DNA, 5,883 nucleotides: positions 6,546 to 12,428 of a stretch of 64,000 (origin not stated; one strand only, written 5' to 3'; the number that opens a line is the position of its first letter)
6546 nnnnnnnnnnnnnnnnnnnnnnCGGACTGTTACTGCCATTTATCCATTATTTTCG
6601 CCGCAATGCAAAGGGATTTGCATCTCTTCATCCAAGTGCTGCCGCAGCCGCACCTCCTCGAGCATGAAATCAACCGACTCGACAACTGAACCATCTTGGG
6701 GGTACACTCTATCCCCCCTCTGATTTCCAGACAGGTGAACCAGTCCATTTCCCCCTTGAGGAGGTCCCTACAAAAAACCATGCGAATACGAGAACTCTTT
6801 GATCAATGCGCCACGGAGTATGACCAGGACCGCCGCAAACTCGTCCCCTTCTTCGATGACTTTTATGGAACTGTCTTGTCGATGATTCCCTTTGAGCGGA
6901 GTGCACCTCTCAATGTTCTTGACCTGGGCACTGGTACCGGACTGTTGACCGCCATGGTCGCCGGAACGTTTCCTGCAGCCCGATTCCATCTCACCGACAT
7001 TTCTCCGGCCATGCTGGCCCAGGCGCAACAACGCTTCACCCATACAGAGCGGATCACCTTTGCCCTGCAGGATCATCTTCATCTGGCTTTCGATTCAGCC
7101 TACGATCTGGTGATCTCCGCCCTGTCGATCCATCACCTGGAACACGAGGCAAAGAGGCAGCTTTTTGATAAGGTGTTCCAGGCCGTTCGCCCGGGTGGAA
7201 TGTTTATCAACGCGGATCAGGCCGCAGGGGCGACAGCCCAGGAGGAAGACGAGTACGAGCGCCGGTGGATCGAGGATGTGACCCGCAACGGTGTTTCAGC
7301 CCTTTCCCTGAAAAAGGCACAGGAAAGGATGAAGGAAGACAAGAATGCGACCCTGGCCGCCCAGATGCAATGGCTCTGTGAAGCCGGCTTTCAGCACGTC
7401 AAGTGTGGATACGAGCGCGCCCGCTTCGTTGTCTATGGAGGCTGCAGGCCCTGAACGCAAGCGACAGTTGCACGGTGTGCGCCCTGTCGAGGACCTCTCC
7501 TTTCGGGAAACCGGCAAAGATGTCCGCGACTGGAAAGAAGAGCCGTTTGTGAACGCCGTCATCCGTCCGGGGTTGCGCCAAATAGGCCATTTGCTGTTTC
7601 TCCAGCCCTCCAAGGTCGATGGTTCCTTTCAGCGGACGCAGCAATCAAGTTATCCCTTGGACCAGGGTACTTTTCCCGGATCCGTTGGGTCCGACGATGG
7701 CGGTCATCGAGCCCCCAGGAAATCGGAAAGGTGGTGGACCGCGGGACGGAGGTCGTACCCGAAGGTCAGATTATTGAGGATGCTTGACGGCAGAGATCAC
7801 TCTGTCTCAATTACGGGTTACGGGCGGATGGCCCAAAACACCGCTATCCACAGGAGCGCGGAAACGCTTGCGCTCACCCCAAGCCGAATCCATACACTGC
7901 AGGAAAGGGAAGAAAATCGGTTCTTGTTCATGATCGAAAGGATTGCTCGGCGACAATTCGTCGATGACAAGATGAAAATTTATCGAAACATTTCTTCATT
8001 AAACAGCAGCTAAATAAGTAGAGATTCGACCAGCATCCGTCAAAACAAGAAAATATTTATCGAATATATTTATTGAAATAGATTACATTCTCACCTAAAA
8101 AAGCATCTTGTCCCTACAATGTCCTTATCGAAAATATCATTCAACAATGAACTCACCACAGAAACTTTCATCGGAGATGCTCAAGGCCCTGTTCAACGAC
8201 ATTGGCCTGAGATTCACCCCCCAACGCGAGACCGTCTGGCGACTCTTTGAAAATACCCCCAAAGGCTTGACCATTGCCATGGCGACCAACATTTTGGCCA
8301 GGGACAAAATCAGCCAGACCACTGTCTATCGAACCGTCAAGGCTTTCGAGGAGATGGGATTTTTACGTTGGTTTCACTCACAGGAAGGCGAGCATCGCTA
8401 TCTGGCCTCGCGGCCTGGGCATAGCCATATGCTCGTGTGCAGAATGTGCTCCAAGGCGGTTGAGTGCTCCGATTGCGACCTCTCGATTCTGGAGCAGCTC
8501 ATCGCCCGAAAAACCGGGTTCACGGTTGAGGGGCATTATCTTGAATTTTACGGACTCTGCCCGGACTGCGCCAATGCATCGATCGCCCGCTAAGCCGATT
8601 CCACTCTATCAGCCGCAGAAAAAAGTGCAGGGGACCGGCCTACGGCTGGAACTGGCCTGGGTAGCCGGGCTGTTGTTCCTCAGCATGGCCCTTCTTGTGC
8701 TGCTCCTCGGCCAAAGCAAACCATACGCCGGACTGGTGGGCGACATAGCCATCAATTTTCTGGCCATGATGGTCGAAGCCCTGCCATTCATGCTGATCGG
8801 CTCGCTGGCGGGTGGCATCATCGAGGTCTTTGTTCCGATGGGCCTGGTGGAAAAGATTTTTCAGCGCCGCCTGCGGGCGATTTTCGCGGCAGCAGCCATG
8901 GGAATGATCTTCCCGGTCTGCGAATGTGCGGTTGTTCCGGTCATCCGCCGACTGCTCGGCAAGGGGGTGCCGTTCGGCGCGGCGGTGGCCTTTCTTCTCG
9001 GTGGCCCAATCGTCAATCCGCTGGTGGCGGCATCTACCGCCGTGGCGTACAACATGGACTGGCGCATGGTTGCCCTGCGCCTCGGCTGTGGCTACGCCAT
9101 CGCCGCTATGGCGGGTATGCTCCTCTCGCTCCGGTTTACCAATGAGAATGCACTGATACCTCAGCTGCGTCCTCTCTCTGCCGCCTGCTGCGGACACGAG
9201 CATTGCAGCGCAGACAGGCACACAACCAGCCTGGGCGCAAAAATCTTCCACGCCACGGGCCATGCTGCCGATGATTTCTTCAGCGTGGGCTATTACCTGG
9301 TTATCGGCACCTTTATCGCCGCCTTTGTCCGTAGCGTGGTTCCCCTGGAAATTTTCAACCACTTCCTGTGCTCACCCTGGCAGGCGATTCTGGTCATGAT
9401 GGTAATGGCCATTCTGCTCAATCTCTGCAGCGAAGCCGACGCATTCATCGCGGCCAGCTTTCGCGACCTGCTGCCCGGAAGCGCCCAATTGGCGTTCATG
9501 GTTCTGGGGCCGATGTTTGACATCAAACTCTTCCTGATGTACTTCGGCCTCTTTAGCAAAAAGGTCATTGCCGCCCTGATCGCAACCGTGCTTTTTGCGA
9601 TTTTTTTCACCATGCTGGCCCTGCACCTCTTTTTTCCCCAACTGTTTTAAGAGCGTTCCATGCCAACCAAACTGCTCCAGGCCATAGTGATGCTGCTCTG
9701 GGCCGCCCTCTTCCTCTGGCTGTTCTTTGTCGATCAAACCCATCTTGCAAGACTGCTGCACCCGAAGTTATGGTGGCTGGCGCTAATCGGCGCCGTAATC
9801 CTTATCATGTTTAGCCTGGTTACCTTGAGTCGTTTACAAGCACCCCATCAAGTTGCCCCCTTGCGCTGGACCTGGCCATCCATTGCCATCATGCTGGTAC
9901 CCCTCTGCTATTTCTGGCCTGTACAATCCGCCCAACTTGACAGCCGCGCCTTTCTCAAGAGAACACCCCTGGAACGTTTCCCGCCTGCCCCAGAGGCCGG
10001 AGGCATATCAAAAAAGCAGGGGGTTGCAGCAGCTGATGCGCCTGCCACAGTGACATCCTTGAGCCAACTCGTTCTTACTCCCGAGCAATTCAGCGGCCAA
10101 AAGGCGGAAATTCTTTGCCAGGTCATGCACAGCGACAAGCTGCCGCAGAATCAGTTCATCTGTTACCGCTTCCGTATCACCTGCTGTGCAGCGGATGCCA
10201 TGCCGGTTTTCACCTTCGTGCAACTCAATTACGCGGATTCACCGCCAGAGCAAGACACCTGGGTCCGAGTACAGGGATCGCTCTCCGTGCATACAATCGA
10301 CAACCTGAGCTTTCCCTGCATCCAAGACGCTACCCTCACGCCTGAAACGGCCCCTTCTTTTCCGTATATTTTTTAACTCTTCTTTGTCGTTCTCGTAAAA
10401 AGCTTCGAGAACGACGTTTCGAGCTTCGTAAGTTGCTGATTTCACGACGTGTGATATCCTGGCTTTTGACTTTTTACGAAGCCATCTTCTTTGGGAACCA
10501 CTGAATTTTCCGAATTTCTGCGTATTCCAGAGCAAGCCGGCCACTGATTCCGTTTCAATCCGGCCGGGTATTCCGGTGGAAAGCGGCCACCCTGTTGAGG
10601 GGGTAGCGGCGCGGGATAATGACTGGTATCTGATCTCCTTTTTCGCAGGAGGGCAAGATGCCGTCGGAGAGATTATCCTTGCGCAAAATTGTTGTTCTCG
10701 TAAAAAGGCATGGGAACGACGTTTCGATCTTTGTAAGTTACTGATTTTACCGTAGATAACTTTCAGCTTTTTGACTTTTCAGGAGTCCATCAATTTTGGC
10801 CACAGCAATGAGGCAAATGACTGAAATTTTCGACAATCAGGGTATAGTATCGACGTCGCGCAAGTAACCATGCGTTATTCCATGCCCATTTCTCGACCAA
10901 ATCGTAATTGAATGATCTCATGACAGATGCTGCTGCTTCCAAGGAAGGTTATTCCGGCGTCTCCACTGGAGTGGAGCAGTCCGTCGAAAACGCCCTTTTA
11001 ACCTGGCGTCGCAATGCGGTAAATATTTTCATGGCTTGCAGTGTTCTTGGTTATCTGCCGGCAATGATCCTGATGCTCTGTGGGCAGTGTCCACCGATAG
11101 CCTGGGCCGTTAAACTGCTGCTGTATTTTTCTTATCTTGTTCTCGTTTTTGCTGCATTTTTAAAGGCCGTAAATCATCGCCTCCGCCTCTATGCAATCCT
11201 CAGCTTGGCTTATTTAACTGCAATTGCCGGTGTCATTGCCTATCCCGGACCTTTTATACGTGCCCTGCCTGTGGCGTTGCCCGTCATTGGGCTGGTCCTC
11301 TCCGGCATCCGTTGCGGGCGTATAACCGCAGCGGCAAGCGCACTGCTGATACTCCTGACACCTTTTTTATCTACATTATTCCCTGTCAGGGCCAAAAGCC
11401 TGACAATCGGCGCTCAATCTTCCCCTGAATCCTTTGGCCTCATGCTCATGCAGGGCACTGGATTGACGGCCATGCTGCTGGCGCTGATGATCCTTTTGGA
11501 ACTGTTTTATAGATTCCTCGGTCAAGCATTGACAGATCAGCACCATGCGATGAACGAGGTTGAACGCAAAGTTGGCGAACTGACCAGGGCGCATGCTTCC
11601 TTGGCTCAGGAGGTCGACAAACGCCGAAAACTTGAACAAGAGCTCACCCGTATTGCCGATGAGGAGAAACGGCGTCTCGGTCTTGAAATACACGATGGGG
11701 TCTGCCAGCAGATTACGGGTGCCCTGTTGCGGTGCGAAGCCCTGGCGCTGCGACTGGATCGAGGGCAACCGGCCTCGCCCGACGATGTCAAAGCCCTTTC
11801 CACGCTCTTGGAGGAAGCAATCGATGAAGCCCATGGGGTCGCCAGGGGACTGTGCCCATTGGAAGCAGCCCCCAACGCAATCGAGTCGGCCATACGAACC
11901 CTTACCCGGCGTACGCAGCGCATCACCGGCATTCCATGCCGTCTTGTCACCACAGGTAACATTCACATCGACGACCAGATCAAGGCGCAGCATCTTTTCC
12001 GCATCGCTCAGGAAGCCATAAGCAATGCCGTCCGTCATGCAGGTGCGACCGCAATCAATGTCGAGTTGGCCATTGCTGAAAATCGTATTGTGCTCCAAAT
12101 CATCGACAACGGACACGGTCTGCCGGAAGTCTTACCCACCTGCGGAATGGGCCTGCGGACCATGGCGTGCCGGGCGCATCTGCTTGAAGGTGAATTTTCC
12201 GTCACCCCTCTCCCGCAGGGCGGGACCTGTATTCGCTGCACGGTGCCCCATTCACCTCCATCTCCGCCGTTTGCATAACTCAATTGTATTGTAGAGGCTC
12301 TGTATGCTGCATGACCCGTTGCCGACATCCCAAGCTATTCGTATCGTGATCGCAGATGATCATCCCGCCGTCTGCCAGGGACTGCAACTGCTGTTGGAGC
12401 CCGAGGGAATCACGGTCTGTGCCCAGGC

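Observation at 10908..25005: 14-kb cassette: two-component pair, Tat-exported MBL hydrolase, RND pump and three envelope proteins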

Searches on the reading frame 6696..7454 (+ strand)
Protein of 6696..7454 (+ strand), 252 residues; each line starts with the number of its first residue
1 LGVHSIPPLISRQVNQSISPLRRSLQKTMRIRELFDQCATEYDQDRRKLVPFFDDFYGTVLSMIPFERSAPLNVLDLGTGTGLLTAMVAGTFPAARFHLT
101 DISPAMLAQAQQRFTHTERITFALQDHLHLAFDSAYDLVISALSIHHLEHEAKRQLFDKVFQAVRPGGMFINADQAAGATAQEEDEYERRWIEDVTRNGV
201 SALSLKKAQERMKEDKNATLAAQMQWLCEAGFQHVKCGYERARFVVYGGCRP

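Call 7: search_protein_families(library=pfam, proteins=[window:6696-7454:+], max_evalue=0.001)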
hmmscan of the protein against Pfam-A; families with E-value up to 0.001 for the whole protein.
window:6696-7454:+ (252 aa): 12 families
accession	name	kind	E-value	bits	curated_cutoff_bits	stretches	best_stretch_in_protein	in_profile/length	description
PF13649.12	Methyltransf_25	-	4.1e-21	75.9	27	1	74-168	1-97/97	Methyltransferase domain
PF08242.18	Methyltransf_12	-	5.2e-18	66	30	1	75-170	1-98/98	Methyltransferase domain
PF08241.18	Methyltransf_11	-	8.6e-16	58.8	21.2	1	75-171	1-94/95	Methyltransferase domain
PF13847.12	Methyltransf_31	-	2.1e-13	50.6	27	1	72-185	5-126/145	Methyltransferase domain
PF05175.20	MTS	-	6.2e-09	36.1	23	1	70-170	31-136/170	Methyltransferase small domain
PF13489.12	Methyltransf_23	-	1.8e-08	34.8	27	1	67-190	19-124/164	Methyltransferase domain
PF00891.24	Methyltransf_2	-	2.1e-08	34.2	22.3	1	73-184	65-176/210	O-methyltransferase domain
PF02353.26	CMAS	-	9.5e-07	28.8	27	1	73-193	65-186/273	Mycolic acid cyclopropane synthetase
PF01209.24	Ubie_methyltran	-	1.7e-06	28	20.1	1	27-172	5-151/233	ubiE/COQ5 methyltransferase family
PF05401.17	NodS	-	7.6e-05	23.1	24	1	57-172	31-144/201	Nodulation protein S (NodS)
PF00398.26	RrnaAD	-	0.0001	21.9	24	1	72-166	32-125/263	Ribosomal RNA adenine dimethylase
PF06325.19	PrmA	-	0.00069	19.6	22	1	73-172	164-258/296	Ribosomal protein L11 methyltransferase (PrmA)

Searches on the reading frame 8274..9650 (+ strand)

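Call 7: search_protein_families(library=pfam, proteins=[window:8274-9650:+], max_evalue=0.001)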
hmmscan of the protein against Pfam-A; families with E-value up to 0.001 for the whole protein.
window:8274-9650:+ (458 aa): 1 family
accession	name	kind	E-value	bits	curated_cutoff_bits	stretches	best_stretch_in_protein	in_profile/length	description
PF03773.19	ArsP_1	-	5.9e-55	186.9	32.3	1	162-449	9-291/294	Predicted permease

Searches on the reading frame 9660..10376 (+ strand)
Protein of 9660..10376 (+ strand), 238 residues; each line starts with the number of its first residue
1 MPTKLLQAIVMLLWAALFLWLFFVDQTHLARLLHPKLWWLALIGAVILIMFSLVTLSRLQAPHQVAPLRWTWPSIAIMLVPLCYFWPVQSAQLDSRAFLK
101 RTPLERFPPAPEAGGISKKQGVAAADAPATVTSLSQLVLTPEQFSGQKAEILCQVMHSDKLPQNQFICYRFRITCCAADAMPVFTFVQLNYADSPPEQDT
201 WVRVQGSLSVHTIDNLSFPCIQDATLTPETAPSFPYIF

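Call 7: search_protein_families(library=pfam, proteins=[window:9660-10376:+], max_evalue=0.001)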
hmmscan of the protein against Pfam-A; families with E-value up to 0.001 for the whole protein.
window:9660-10376:+ (238 aa): 1 family
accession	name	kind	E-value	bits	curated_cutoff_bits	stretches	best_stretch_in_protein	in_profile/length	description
PF21537.2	DUF1980_C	-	9.1e-19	68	25.9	1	133-238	34-140/141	DUF1980 C-terminal domain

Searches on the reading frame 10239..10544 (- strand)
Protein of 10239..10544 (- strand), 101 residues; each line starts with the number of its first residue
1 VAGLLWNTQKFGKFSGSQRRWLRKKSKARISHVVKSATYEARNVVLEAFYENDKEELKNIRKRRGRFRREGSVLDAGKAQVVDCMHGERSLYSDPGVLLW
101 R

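Call 28: search_protein_families(library=pfam, proteins=[window:10239-10544:-], max_evalue=0.1)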
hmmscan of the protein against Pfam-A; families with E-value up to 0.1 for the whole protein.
window:10239-10544:- (101 aa): 1 family
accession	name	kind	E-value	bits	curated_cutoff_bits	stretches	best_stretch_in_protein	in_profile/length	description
PF25806.1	RHH_ERCC6L2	-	0.0037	17.9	27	1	30-62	25-57/75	ERCC6L2-like, ribbon-helix-helix domain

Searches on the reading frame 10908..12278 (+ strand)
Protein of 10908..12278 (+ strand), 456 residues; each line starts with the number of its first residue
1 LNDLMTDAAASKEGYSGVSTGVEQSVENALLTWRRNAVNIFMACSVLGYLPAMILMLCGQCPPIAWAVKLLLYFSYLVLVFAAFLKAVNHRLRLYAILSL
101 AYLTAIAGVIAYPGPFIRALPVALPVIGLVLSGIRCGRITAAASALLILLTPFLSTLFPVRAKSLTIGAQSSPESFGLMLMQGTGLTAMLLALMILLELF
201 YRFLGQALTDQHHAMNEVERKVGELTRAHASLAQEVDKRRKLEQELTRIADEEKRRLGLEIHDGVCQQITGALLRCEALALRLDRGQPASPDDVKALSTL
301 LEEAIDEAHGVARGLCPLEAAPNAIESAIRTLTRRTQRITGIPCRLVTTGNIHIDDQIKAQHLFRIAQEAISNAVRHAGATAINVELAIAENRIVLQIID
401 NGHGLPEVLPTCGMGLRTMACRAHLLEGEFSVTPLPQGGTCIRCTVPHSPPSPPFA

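Call 4: search_protein_families(library=pfam, proteins=[window:10908-12278:+], max_evalue=0.01)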
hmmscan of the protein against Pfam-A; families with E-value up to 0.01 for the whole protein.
window:10908-12278:+ (456 aa): 3 families
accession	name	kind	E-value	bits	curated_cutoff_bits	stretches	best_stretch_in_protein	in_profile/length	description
PF02518.31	HATPase_c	-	6.5e-12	46.3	26.4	1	360-448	3-109/111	Histidine kinase-, DNA gyrase B-, and HSP90-like ATPase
PF07730.19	HisKA_3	-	2.2e-07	31.7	24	1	253-317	1-65/68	Histidine kinase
PF13581.12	HATPase_c_2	-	0.00029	21.3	27.4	1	362-405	31-78/127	Histidine kinase-like ATPase domain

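Call 5: search_protein_families(library=ncbifam, proteins=[window:10908-12278:+], max_evalue=0.01)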
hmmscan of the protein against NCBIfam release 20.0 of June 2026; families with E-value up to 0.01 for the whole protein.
window:10908-12278:+ (456 aa): 15 families
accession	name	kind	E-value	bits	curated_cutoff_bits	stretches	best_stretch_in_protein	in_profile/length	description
NF052443.1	SensHisKinMctS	equivalog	1.1e-25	89.9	700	1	237-449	234-449/457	two-component system sensor histidine kinase MctS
NF008649.0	PRK11644.1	equivalog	8.3e-25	87.5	408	1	230-448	280-496/499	signal transduction histidine-protein kinase/phosphatase UhpB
NF052531.1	Strep_LiaS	equivalog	3.5e-18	65.9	450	1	212-447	90-326/328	envelope stress sensor histidine kinase LiaS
NF007896.0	PRK10600.1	equivalog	1.5e-16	60.2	578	1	230-445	371-582/598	nitrate/nitrite two-component system sensor histidine kinase NarX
NF008184.0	PRK10935.1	equivalog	3e-15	55.9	553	1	322-448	435-559/565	nitrate/nitrite two-component system sensor histidine kinase NarQ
NF047786.1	his_kin_MadS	equivalog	7e-15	55.1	500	1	208-447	187-434/434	MadS family sensor histidine kinase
NF051872.1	HisKinPhyk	equivalog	6.4e-08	31.6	750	1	366-445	453-535/537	sensor histidine kinase PhyK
NF047322.1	HK_morpho_MacS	equivalog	3.6e-05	23.1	300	1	196-446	129-366/367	MacS family sensor histidine kinase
NF006543.0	PRK09039.1-2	equivalog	0.00017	21.5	305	1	189-330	27-169/350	peptidoglycan -binding protein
NF007898.0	PRK10604.1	equivalog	0.0011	18.2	478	0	312-406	269-362/433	two-component system sensor histidine kinase RstB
TIGR02966.1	phoR_proteo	equivalog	0.003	16.6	334.2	1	357-406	224-274/333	phosphate regulon sensor histidine kinase PhoR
TIGR01925.2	spIIAB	equivalog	0.0039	17.1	135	1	366-408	41-87/137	anti-sigma F factor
NF040691.1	MtrAB_MtrB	equivalog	0.0054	15.8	450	0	353-406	378-431/507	MtrAB system histidine kinase MtrB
NF003144.0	PRK04069.1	equivalog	0.006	16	145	0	368-404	48-88/161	anti-sigma B factor RsbW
NF041832.1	near_NosP_CTERM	subfamily_domain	0.0077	15.3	400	0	360-407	118-165/370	NahK/ErcS family hybrid sensor histidine kinase/response regulator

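Call 61: list_cluster_members(proteins=[window:10908-12278:+, window:12304-12963:+, window:13134-13553:+, window:15289-16512:+, window:16526-19741:+, window:19698-21197:+, window:21249-21872:+, window:21872-22588:+, window:22585-25005:+, window:22663-25005:+])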
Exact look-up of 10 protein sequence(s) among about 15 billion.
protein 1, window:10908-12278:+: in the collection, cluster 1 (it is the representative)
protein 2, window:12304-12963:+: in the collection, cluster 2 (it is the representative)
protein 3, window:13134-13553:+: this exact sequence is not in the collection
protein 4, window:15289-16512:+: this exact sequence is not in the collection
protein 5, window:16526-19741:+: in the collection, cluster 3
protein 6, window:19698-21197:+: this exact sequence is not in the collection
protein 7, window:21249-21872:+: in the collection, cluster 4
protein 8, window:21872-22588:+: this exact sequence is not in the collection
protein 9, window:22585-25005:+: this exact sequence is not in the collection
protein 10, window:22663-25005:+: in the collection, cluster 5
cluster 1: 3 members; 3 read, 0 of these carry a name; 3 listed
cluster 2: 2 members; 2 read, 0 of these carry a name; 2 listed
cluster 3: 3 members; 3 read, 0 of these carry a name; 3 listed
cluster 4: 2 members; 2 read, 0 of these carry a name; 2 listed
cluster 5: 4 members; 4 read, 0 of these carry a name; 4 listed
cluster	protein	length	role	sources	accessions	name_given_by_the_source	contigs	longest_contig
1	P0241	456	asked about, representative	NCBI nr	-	-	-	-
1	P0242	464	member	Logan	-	-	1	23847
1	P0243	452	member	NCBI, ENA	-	-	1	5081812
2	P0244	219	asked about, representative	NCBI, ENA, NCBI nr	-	-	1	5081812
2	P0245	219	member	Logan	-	-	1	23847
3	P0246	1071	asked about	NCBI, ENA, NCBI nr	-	-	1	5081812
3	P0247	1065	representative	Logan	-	-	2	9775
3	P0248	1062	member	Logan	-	-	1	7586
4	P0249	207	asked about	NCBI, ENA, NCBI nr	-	-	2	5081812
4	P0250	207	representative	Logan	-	-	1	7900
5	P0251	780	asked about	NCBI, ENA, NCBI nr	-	-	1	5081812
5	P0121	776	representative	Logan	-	-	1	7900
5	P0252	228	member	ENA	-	-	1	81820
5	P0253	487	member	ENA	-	-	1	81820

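Call 62: find_encoding_contigs(protein=P0242, flank=10000, max_places=1)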
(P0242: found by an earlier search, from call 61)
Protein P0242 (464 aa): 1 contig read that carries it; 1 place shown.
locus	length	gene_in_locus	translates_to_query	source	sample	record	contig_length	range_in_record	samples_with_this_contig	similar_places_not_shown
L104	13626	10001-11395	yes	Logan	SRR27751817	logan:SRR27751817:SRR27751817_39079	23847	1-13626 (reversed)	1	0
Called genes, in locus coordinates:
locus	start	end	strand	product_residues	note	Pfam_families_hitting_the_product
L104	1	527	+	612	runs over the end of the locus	PF18427:DDR_swiveling, PF08841:DDR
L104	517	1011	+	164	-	PF02288:Dehydratase_MU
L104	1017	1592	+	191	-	PF00936:BMC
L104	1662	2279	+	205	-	PF27545:CsoS1D_N, PF00936:BMC (faint)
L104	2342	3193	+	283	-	PF06723:MreB_Mbl (weak), PF11104:PilM_2, PF14450:FtsA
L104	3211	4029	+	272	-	-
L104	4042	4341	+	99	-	PF03319:EutN_CcmL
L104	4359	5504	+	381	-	PF01923:Cob_adeno_trans, PF03928:HbpS-like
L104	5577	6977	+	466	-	PF00171:Aldedh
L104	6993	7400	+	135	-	PF03928:HbpS-like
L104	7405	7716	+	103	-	-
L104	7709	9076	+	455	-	PF01512:Complex1_51K, PF13534:Fer4_17, PF13375:RnfC_N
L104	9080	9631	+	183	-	PF00936:BMC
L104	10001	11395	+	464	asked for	PF07730:HisKA_3, PF02518:HATPase_c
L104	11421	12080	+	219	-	PF00072:Response_reg, PF00196:GerE, PF08281:Sigma70_r4_2 (faint)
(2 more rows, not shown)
